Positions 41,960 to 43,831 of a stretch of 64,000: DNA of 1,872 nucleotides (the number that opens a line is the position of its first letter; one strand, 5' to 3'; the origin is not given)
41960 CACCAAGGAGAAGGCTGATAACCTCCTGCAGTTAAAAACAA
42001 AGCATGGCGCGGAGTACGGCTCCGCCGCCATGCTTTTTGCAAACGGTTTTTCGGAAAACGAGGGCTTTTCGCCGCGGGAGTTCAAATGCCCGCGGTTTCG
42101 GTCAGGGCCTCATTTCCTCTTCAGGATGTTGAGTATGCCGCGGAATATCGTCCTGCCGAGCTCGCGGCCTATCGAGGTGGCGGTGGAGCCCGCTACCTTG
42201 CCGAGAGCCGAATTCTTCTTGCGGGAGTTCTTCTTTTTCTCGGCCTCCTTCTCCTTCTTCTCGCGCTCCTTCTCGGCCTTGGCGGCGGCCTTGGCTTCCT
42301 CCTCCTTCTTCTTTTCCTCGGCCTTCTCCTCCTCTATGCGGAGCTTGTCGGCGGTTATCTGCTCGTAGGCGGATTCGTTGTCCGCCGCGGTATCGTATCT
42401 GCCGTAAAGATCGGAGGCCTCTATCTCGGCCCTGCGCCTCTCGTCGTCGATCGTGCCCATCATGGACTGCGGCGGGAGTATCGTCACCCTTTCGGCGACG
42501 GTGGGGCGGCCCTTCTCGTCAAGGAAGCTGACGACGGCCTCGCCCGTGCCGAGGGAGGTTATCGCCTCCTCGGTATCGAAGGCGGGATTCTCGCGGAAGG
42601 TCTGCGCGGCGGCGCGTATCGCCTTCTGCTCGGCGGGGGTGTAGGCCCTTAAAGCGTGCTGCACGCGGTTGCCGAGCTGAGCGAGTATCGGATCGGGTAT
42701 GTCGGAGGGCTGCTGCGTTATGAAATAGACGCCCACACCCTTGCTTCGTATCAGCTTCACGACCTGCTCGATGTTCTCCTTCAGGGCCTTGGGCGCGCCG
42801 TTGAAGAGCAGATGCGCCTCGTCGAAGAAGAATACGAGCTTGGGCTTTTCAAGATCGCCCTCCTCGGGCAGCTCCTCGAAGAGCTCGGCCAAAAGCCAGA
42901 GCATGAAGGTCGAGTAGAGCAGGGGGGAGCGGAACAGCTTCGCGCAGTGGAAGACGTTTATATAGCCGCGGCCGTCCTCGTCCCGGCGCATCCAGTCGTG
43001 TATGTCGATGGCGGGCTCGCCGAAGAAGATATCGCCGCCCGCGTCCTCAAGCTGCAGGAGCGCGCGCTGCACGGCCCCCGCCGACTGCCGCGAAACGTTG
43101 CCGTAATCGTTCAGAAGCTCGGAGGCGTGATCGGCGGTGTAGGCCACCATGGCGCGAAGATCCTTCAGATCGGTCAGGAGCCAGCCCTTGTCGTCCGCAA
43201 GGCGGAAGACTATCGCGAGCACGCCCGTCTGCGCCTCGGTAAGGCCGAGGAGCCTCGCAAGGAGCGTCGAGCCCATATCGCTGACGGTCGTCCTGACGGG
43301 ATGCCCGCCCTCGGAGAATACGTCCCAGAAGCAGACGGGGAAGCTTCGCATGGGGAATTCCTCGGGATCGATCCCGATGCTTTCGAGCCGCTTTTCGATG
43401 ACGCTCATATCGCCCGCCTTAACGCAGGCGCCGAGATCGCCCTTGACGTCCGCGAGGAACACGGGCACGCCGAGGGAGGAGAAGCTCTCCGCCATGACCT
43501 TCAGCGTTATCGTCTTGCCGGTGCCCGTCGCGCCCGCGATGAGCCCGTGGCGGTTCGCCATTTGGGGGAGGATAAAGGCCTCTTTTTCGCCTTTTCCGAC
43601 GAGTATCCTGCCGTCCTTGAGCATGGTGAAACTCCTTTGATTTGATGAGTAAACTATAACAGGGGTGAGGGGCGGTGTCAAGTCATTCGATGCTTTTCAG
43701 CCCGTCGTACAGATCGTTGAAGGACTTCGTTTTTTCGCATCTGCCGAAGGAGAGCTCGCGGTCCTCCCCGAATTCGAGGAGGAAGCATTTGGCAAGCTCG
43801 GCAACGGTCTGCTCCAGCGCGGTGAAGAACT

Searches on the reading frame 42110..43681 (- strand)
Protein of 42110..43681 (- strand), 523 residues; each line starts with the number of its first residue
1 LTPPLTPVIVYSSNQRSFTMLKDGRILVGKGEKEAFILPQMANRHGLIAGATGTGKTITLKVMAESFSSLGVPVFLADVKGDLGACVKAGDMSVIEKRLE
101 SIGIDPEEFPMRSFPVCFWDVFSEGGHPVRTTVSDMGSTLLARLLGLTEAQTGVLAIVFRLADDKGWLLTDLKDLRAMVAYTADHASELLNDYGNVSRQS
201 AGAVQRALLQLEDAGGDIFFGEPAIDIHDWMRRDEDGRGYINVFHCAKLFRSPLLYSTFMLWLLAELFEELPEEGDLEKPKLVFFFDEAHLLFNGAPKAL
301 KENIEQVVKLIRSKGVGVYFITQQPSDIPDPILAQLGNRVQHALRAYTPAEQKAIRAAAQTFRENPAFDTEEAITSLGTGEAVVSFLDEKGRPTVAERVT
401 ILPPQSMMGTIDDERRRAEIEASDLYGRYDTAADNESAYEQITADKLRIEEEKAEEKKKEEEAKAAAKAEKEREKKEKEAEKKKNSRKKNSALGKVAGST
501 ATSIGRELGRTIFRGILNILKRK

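Call 33: search_protein_families(library=pfam, proteins=[window:42110-43681:-], max_evalue=0.01)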
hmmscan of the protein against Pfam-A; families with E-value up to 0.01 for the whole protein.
window:42110-43681:- (523 aa): 7 families
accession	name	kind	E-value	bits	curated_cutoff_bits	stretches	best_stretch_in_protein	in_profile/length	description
PF05872.18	HerA_C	-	7.2e-206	685.1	22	1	27-520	5-497/502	Helicase HerA-like C-terminal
PF01935.23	DUF87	-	1.3e-10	42.2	23.2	1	39-229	19-184/220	Helicase HerA, central domain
PF01580.24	FtsK_SpoIIIE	-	4.4e-05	23.5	24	1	30-64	27-60/221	FtsK/SpoIIIE family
PF13401.12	AAA_22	-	0.00058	20.6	27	0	43-77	5-39/130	AAA domain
PF00004.35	AAA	-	0.00096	20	21.2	0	47-80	2-32/131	ATPase family associated with various cellular activities (AAA)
PF12846.13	AAA_10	-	0.001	18.7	27.5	0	260-331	222-289/362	AAA-like domain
PF04851.21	ResIII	-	0.0032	17.9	22.5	0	42-69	22-49/164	Type III restriction enzyme, res subunit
